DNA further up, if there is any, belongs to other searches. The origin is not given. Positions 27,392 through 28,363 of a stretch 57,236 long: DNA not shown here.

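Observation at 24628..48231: Flagellum-embedded ~24-kb glycosylation island predicted to build and attach a heavily tailored GDP-heptose-derived deoxysugar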

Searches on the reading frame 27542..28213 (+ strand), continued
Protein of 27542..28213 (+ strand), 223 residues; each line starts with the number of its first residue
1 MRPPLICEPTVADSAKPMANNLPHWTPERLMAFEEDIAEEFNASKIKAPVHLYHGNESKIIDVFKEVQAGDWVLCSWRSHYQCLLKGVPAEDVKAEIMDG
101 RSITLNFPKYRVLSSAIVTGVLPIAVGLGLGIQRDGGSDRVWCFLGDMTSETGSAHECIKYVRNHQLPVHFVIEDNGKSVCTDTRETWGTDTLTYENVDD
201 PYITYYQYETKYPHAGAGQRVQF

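Call 49: search_protein_families(library=pfam, proteins=[L071:14671-15255:+, L077:13150-13737:+, L049:3165-4241:+, L019:4283-5338:+, L046:15516-16901:-, L055:4209-4712:-, L072:3149-3625:+, L046:16980-17780:+, L083:9875-10723:+, L066:14951-16306:+], max_evalue=0.001)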
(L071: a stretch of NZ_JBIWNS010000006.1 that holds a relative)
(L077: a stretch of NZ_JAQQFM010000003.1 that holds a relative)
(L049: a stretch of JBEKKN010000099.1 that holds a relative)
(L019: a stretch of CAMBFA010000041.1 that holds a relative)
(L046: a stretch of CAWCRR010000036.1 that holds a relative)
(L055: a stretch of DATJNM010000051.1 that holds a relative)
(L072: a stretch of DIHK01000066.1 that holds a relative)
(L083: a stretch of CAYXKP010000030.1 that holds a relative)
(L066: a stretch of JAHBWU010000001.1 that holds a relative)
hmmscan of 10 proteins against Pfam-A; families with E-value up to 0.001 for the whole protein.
L071:14671-15255:+ (194 aa): 5 families
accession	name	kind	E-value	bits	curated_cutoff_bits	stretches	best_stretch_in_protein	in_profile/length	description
PF13242.12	Hydrolase_like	-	1.1e-15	57.7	22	1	111-167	2-59/75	HAD-hyrolase-like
PF13419.12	HAD_2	-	2.6e-09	37.9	23.8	1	109-156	131-178/178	Haloacid dehalogenase-like hydrolase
PF00702.32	Hydrolase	-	4.1e-07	31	26.4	1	37-150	100-191/191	haloacid dehalogenase-like hydrolase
PF08645.17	PNK3P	-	9.2e-07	29.2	22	1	16-138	6-125/161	Polynucleotide kinase 3 phosphatase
PF13344.12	Hydrolase_6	-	0.0009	19.7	27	0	13-85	1-63/101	Haloacid dehalogenase-like hydrolase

L077:13150-13737:+ (195 aa): 2 families
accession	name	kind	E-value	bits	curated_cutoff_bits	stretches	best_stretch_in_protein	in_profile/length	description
PF13580.11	SIS_2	-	2.3e-20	73.5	27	1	31-143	20-132/138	SIS domain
PF01380.27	SIS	-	1.5e-05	25.2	25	0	114-171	53-110/131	SIS domain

L049:3165-4241:+ (358 aa): 1 family
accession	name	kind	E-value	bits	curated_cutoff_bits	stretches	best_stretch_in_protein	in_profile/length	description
PF01075.23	Glyco_transf_9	-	1.4e-16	61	22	1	88-300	5-212/247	Glycosyltransferase family 9 (heptosyltransferase)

L019:4283-5338:+ (351 aa): 2 families
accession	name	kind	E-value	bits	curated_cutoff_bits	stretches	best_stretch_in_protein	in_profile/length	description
PF00535.33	Glycos_transf_2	-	2e-28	99.9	23.3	1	31-191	1-163/168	Glycosyl transferase family 2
PF10111.15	Glyco_tranf_2_2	-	1.6e-07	31.6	27.3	1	31-123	1-91/276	Glycosyltransferase like family 2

L046:15516-16901:- (461 aa): 2 families
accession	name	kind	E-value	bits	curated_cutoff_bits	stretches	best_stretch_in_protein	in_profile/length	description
PF13692.12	Glyco_trans_1_4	-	4.4e-08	33.9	27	1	257-393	3-139/142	Glycosyl transferases group 1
PF13524.12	Glyco_trans_1_2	-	0.00016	22.1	25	1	326-425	46-142/144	Glycosyl transferase-like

L055:4209-4712:- (167 aa): 0 families

L072:3149-3625:+ (158 aa): 2 families
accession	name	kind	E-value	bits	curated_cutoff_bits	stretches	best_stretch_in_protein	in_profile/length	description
PF00293.34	NUDIX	-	1.4e-22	80.5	21.1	1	21-147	3-132/134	NUDIX domain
PF14815.12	NUDIX_4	-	1.4e-06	28.5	35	1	27-77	4-55/113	NUDIX domain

L046:16980-17780:+ (266 aa): 1 family
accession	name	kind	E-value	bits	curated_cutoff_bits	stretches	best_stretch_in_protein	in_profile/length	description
PF00535.33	Glycos_transf_2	-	3.3e-15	56.8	23.3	1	10-126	1-125/168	Glycosyl transferase family 2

L083:9875-10723:+ (282 aa): 1 family
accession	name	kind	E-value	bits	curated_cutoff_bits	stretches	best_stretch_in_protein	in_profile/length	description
PF01061.29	ABC2_membrane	-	6.8e-20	71.9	26.9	1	36-240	5-210/211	ABC-2 type transporter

L066:14951-16306:+ (451 aa): 4 families
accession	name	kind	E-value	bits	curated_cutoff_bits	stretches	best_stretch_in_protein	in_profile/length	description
PF14524.12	Wzt_C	-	2.4e-25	89.6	30.4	1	302-442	2-143/143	Wzt C-terminal domain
PF00005.33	ABC_tran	-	1.7e-22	80.9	25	1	44-176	1-136/137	ABC transporter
PF13476.12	AAA_23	-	6.5e-05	24.1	27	1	45-81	11-46/201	AAA domain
PF13555.12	AAA_29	-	0.00075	19.6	27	0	49-79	17-47/61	P-loop containing region of AAA domain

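Call 57: search_solved_structures(query=window:27542-28213:+, max_evalue=0.001)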
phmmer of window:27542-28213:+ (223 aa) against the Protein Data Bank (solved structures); distinct sequences matched with E-value up to 0.001: 15.
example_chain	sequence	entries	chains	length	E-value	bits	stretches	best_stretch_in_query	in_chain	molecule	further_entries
1dtw_A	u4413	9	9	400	0.00021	24.1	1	112-192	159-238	BRANCHED-CHAIN ALPHA-KETO ACID DEHYDROGENASE ALPHA SUBUNIT | 2-OXOISOVALERATE DEHYDROGENASE ALPHA SUBUNIT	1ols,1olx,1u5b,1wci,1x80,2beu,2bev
1v11_A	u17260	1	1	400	0.00021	24.1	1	112-192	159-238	2-OXOISOVALERATE DEHYDROGENASE ALPHA SUBUNIT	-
1x7x_A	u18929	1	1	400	0.00021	24.1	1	112-192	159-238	2-oxoisovalerate dehydrogenase alpha subunit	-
1x7w_A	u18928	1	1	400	0.00021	24.1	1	112-192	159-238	2-oxoisovalerate dehydrogenase alpha subunit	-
1x7y_A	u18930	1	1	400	0.00021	24.1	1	112-192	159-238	2-oxoisovalerate dehydrogenase alpha subunit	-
1olu_A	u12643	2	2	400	0.00021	24.1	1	112-192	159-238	2-OXOISOVALERATE DEHYDROGENASE ALPHA SUBUNIT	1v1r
1x7z_A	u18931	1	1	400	0.00021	24.1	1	112-192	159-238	2-oxoisovalerate dehydrogenase alpha subunit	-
2bff_A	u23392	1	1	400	0.00021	24.1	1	112-192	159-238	2-OXOISOVALERATE DEHYDROGENASE ALPHA SUBUNIT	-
2bfb_A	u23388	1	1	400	0.00021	24.1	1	112-192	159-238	2-OXOISOVALERATE DEHYDROGENASE ALPHA SUBUNIT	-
2j9f_A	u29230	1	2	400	0.00022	24.1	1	112-192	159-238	2-OXOISOVALERATE DEHYDROGENASE ALPHA SUBUNIT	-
1v16_A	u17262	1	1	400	0.00022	24.1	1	112-192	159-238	2-OXOISOVALERATE DEHYDROGENASE ALPHA SUBUNIT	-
1v1m_A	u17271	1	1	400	0.00022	24.1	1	112-192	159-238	2-OXOISOVALERATE DEHYDROGENASE ALPHA SUBUNIT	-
2bfc_A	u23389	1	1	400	0.00022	24.1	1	112-192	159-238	2-OXOISOVALERATE DEHYDROGENASE ALPHA SUBUNIT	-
2bfd_A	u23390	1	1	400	0.00022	24.1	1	112-192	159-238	2-OXOISOVALERATE DEHYDROGENASE ALPHA SUBUNIT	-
2bfe_A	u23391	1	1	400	0.00022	24.1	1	112-192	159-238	2-OXOISOVALERATE DEHYDROGENASE ALPHA SUBUNIT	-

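Call 65: search_protein_families(library=ncbifam, proteins=[L019:13694-15163:+, L006:5495-6697:+, L062:13914-15149:+, L060:6816-8012:+, L086:17160-18515:+, L030:1359-2630:+, L077:13150-13737:+, L071:14671-15255:+], max_evalue=1e-10)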
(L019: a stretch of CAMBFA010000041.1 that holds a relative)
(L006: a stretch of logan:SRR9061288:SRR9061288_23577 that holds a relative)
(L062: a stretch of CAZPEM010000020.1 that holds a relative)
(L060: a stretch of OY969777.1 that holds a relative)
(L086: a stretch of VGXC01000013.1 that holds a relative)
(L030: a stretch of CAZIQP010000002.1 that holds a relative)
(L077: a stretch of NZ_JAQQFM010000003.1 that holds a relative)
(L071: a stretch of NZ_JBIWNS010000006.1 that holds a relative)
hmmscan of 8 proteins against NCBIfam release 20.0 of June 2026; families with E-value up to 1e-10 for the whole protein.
L019:13694-15163:+ (489 aa): 6 families
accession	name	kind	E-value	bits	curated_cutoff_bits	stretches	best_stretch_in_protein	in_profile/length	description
NF008726.1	PRK11728.1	equivalog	1.8e-151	504.4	299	1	94-481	3-388/389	L-2-hydroxyglutarate oxidase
NF033460.1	glycerol3P_ox_II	equivalog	1.4e-30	106.7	460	1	94-367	4-277/361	type 2 glycerol-3-phosphate oxidase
TIGR02352.1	thiamin_ThiO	equivalog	1.2e-24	87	250.8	1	94-332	1-238/351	glycine oxidase ThiO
NF002480.1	PRK01747.1-1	equivalog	6.4e-20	71.1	540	1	79-302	236-459/645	bifunctional tRNA (5-methylaminomethyl-2-thiouridine)(34)-methyltransferase MnmC2/FAD-dependent 5-carboxymethylaminomethyl-2-thiouridine(34)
TIGR03197.1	MnmC_Cterm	equivalog_domain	3.4e-16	59.3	174.2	1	93-301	1-209/400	FAD-dependent 5-carboxymethylaminomethyl-2-thiouridine(34) oxidoreductase MnmC1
TIGR03364.1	HpnW_proposed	hypoth_equivalog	3.4e-13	49.4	285.1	1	93-297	2-199/365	TIGR03364 family FAD-dependent oxidoreductase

L006:5495-6697:+ (400 aa): 8 families
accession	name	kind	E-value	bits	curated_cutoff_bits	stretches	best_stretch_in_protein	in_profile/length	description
NF008726.1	PRK11728.1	equivalog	2.5e-95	319.6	299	1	7-393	2-388/389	L-2-hydroxyglutarate oxidase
NF033460.1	glycerol3P_ox_II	equivalog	1.7e-34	119.6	460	1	6-272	2-274/361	type 2 glycerol-3-phosphate oxidase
TIGR02352.1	thiamin_ThiO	equivalog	4.2e-19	68.8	250.8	1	9-220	2-223/351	glycine oxidase ThiO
TIGR03377.1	glycerol3P_GlpA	equivalog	5.8e-16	58.1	552.8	1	9-226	3-224/530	anaerobic glycerol-3-phosphate dehydrogenase subunit GlpA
NF008313.0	PRK11101.1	equivalog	4.9e-14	51.8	425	1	4-169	7-167/548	anaerobic glycerol-3-phosphate dehydrogenase subunit A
TIGR03364.1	HpnW_proposed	hypoth_equivalog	1.8e-13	50.3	285.1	1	6-208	1-201/365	TIGR03364 family FAD-dependent oxidoreductase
TIGR03197.1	MnmC_Cterm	equivalog_domain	9e-13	48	174.2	1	9-208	3-207/400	FAD-dependent 5-carboxymethylaminomethyl-2-thiouridine(34) oxidoreductase MnmC1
NF002480.1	PRK01747.1-1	equivalog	3e-12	45.8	540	1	4-208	247-456/645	bifunctional tRNA (5-methylaminomethyl-2-thiouridine)(34)-methyltransferase MnmC2/FAD-dependent 5-carboxymethylaminomethyl-2-thiouridine(34)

L062:13914-15149:+ (411 aa): 6 families
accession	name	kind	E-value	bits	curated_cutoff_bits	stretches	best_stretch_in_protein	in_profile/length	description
NF008726.1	PRK11728.1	equivalog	2.9e-152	507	299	1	16-403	3-388/389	L-2-hydroxyglutarate oxidase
NF033460.1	glycerol3P_ox_II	equivalog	4.6e-30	105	460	1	17-284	5-272/361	type 2 glycerol-3-phosphate oxidase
TIGR02352.1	thiamin_ThiO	equivalog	1.2e-22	80.5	250.8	1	17-230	2-213/351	glycine oxidase ThiO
TIGR03197.1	MnmC_Cterm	equivalog_domain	1.2e-19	70.7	174.2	1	17-226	3-212/400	FAD-dependent 5-carboxymethylaminomethyl-2-thiouridine(34) oxidoreductase MnmC1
NF002480.1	PRK01747.1-1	equivalog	3.6e-19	68.6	540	1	13-242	248-473/645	bifunctional tRNA (5-methylaminomethyl-2-thiouridine)(34)-methyltransferase MnmC2/FAD-dependent 5-carboxymethylaminomethyl-2-thiouridine(34)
TIGR03364.1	HpnW_proposed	hypoth_equivalog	2.7e-13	49.7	285.1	1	17-221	4-201/365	TIGR03364 family FAD-dependent oxidoreductase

L060:6816-8012:+ (398 aa): 5 families
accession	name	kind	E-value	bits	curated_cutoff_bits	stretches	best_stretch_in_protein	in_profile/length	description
NF008726.1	PRK11728.1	equivalog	3e-156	520.2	299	1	4-389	3-387/389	L-2-hydroxyglutarate oxidase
NF033460.1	glycerol3P_ox_II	equivalog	1.2e-36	126.6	460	1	5-276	5-277/361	type 2 glycerol-3-phosphate oxidase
TIGR02352.1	thiamin_ThiO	equivalog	1.9e-20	73.3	250.8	1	5-239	2-239/351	glycine oxidase ThiO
NF002480.1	PRK01747.1-1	equivalog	7.7e-19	67.5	540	1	3-224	250-468/645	bifunctional tRNA (5-methylaminomethyl-2-thiouridine)(34)-methyltransferase MnmC2/FAD-dependent 5-carboxymethylaminomethyl-2-thiouridine(34)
TIGR03197.1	MnmC_Cterm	equivalog_domain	1.3e-18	67.3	174.2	1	4-214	2-213/400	FAD-dependent 5-carboxymethylaminomethyl-2-thiouridine(34) oxidoreductase MnmC1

L086:17160-18515:+ (451 aa): 8 families
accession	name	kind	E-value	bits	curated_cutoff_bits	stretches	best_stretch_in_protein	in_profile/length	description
NF008726.1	PRK11728.1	equivalog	1.2e-117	393.1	299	1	29-418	1-387/389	L-2-hydroxyglutarate oxidase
NF033460.1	glycerol3P_ox_II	equivalog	3.9e-52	177.6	460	1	29-300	2-276/361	type 2 glycerol-3-phosphate oxidase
TIGR02352.1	thiamin_ThiO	equivalog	5.5e-17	61.9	250.8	1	31-257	1-228/351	glycine oxidase ThiO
TIGR03364.1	HpnW_proposed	hypoth_equivalog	2.1e-15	56.7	285.1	1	29-233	1-201/365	TIGR03364 family FAD-dependent oxidoreductase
NF008313.0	PRK11101.1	equivalog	5.8e-15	54.9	425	1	24-236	4-220/548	anaerobic glycerol-3-phosphate dehydrogenase subunit A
NF002480.1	PRK01747.1-1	equivalog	6.7e-15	54.5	540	1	25-235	245-458/645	bifunctional tRNA (5-methylaminomethyl-2-thiouridine)(34)-methyltransferase MnmC2/FAD-dependent 5-carboxymethylaminomethyl-2-thiouridine(34)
TIGR03377.1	glycerol3P_GlpA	equivalog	1.1e-14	53.9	552.8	1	30-250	1-223/530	anaerobic glycerol-3-phosphate dehydrogenase subunit GlpA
TIGR03197.1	MnmC_Cterm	equivalog_domain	1.6e-14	53.8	174.2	1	30-235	1-209/400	FAD-dependent 5-carboxymethylaminomethyl-2-thiouridine(34) oxidoreductase MnmC1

L030:1359-2630:+ (423 aa): 5 families
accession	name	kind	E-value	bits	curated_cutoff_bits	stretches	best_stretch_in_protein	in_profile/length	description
NF008726.1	PRK11728.1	equivalog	5.2e-153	509.5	299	1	4-391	2-388/389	L-2-hydroxyglutarate oxidase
NF033460.1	glycerol3P_ox_II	equivalog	3.1e-33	115.4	460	1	4-277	3-277/361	type 2 glycerol-3-phosphate oxidase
TIGR02352.1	thiamin_ThiO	equivalog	2.2e-22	79.6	250.8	1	5-239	1-234/351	glycine oxidase ThiO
NF002480.1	PRK01747.1-1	equivalog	2.9e-15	55.7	540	1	4-229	250-472/645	bifunctional tRNA (5-methylaminomethyl-2-thiouridine)(34)-methyltransferase MnmC2/FAD-dependent 5-carboxymethylaminomethyl-2-thiouridine(34)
TIGR03197.1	MnmC_Cterm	equivalog_domain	4.1e-15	55.8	174.2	1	5-225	2-219/400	FAD-dependent 5-carboxymethylaminomethyl-2-thiouridine(34) oxidoreductase MnmC1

L077:13150-13737:+ (195 aa): 5 families
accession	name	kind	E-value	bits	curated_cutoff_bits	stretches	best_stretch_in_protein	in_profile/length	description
NF010546.0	PRK13936.1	equivalog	3e-55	187.1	276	1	3-194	2-194/197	phosphoheptose isomerase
TIGR00441.1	gmhA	equivalog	7.6e-49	165.7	209.45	1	41-189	6-154/154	D-sedoheptulose 7-phosphate isomerase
NF010547.0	PRK13938.1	equivalog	4.8e-47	160.1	320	1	18-193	17-192/196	D-sedoheptulose 7-phosphate isomerase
NF001628.0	PRK00414.1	equivalog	1.1e-33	116.6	265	1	7-190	5-188/192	D-sedoheptulose 7-phosphate isomerase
NF008138.0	PRK10886.1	equivalog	5.1e-31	107.9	352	1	6-193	3-191/196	DnaA initiator-associating protein DiaA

L071:14671-15255:+ (194 aa): 8 families
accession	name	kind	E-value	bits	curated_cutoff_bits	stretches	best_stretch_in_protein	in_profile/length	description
NF006506.0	PRK08942.1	equivalog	1.6e-53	181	178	1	12-180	5-172/182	D-glycero-beta-D-manno-heptose 1,7-bisphosphate 7-phosphatase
TIGR00213.1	GmhB_yaeD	subfamily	4.9e-45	153.3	149.6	1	12-155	3-149/176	D-glycero-beta-D-manno-heptose 1,7-bisphosphate 7-phosphatase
NF050049.1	HBPPhtaseGmhB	domain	1.2e-38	132.6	250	1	12-155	5-142/171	D-glycero-alpha-D-manno-heptose-1,7-bisphosphate 7-phosphatase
TIGR01656.1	Histidinol-ppas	subfamily_domain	4.6e-38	130.4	84.15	1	12-154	2-143/149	histidinol-phosphate phosphatase domain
TIGR01662.1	HAD-SF-IIIA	subfamily_domain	6.1e-33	113.9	44.6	1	12-158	2-140/141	HAD-IIIA family hydrolase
NF005264.0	PRK06769.1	equivalog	1.2e-23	83.8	217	1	11-166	5-146/175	HAD-IIIA family hydrolase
NF003937.0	PRK05446.1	equivalog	5.1e-18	65.2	443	1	11-157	4-149/355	bifunctional histidinol-phosphatase/imidazoleglycerol-phosphate dehydratase HisB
TIGR01261.1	hisB_Nterm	equivalog_domain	3.8e-16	59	140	1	12-156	3-146/161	histidinol-phosphatase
